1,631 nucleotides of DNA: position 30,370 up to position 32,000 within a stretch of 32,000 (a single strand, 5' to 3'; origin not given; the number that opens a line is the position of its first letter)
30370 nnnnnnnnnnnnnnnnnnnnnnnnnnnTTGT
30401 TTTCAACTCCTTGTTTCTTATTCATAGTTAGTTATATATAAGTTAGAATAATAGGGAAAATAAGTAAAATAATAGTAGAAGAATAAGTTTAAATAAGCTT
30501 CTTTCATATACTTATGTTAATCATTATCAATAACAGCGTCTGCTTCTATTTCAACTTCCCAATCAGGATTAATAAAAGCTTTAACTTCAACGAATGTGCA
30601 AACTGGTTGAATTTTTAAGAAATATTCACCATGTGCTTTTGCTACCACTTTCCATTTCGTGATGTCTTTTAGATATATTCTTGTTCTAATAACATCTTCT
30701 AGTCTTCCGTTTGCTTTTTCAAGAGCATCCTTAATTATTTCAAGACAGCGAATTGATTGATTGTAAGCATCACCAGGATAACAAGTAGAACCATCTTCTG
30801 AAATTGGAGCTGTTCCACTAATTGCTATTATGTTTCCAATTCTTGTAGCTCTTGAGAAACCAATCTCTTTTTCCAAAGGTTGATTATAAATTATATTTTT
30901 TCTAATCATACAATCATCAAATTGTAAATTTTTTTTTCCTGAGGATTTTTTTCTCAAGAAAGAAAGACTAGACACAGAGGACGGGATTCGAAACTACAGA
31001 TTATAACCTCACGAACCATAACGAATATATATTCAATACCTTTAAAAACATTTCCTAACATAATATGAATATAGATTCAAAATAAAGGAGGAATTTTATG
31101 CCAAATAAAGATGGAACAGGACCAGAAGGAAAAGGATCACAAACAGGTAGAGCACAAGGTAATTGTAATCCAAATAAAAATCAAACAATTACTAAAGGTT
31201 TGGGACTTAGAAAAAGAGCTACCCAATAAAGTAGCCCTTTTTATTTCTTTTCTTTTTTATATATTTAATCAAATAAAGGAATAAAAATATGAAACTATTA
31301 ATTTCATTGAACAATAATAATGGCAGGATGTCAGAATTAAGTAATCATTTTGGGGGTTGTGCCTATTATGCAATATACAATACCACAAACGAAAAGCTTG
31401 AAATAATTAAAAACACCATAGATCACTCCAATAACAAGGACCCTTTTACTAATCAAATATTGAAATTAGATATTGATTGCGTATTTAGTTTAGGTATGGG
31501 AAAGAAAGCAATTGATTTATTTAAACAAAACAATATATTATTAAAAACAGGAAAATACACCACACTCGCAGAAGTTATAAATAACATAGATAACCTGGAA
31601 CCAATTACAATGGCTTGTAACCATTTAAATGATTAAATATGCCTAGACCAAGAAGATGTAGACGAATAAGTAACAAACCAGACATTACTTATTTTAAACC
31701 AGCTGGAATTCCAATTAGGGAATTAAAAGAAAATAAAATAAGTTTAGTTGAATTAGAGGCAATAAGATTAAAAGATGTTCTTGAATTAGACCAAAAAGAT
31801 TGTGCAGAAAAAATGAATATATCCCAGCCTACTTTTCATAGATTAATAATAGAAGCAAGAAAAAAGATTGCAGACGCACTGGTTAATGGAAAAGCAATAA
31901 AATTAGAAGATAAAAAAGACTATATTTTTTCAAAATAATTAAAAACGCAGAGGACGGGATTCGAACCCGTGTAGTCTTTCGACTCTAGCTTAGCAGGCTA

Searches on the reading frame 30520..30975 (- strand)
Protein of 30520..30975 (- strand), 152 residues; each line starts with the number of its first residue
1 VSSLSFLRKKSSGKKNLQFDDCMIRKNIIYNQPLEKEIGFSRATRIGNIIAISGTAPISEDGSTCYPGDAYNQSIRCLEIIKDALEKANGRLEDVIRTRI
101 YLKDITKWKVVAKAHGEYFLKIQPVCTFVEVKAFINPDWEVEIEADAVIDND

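Call 68: search_protein_families(library=pfam, proteins=[window:30520-30975:-], max_evalue=0.001)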
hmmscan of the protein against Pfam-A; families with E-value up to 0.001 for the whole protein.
window:30520-30975:- (152 aa): 1 family
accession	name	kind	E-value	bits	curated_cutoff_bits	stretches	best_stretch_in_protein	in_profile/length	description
PF01042.26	Ribonuc_L-PSP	-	3.9e-24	85.4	27.3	1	37-149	8-121/121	Endoribonuclease L-PSP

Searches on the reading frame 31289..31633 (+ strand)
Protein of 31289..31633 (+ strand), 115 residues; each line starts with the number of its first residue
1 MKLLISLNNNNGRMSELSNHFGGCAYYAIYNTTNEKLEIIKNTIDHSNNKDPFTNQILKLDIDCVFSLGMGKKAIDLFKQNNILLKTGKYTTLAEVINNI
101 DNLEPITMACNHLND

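Call 68: search_protein_families(library=pfam, proteins=[window:31289-31633:+], max_evalue=0.001)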
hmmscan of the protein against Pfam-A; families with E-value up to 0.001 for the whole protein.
window:31289-31633:+ (115 aa): 1 family
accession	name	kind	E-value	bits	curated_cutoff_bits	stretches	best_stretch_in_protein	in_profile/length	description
PF02579.22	Nitro_FeMo-Co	-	1.4e-13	51.4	26.3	1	15-100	3-92/94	Dinitrogenase iron-molybdenum cofactor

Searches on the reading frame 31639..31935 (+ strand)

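Call 68: search_protein_families(library=pfam, proteins=[window:31639-31935:+], max_evalue=0.001)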
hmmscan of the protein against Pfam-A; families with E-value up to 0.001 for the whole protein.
window:31639-31935:+ (99 aa): 2 families
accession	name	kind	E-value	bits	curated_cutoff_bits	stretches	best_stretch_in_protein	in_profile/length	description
PF02001.22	DUF134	-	1.6e-26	93.1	27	1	3-90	6-91/98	Protein of unknown function DUF134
PF08281.18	Sigma70_r4_2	-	3.9e-05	23.6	25.7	1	40-77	17-54/54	Sigma-70, region 4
